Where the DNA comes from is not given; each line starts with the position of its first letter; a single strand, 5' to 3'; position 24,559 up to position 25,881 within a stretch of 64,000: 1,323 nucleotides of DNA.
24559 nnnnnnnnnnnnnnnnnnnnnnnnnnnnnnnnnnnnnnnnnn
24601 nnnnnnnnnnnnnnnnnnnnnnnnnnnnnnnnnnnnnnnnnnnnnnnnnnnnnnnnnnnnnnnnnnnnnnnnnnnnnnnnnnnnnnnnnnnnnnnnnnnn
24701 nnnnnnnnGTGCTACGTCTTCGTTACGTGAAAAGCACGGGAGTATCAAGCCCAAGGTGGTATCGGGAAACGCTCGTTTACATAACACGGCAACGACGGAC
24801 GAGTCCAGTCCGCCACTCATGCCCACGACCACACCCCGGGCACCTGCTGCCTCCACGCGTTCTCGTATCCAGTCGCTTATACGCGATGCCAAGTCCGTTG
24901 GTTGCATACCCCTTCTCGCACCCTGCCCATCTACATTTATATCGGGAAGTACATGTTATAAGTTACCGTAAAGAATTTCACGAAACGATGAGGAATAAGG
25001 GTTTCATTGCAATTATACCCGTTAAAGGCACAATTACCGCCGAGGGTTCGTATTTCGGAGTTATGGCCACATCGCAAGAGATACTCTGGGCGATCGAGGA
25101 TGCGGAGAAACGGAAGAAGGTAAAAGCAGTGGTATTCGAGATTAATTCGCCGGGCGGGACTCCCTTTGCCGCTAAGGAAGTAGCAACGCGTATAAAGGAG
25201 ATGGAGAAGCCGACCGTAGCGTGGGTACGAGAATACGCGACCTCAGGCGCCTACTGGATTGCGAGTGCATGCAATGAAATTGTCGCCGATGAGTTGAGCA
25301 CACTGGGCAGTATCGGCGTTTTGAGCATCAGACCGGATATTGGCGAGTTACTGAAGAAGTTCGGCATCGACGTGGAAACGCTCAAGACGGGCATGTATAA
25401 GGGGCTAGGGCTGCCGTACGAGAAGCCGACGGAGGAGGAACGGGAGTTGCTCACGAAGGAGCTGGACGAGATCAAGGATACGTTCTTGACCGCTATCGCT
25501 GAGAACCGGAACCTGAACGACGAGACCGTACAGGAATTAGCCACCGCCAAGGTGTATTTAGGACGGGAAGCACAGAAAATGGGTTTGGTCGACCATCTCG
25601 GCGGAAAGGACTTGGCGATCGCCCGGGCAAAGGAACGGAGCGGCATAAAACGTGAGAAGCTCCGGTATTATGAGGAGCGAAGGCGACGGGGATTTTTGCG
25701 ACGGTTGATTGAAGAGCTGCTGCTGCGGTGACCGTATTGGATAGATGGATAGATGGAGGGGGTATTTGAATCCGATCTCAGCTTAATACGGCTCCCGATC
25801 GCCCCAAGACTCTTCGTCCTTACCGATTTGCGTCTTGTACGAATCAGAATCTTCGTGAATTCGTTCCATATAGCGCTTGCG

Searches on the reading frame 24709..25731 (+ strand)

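Call 26: search_protein_families(library=pfam, proteins=[window:24709-25731:+], max_evalue=0.00001)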
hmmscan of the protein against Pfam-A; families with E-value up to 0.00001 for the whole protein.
window:24709-25731:+ (340 aa): 3 families
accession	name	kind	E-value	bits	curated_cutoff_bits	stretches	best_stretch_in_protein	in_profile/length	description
PF01343.23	Peptidase_S49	-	1.2e-43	149.2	24.9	1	163-313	3-153/154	Peptidase family S49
PF25145.1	NfeD1b_N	-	1.3e-11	44.9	40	1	127-205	21-98/189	NfeD1b, N-terminal domain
PF01972.22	SDH_protease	-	5e-08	32.8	31.3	1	116-202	72-155/286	ClpP-like SDH-type serine proteinase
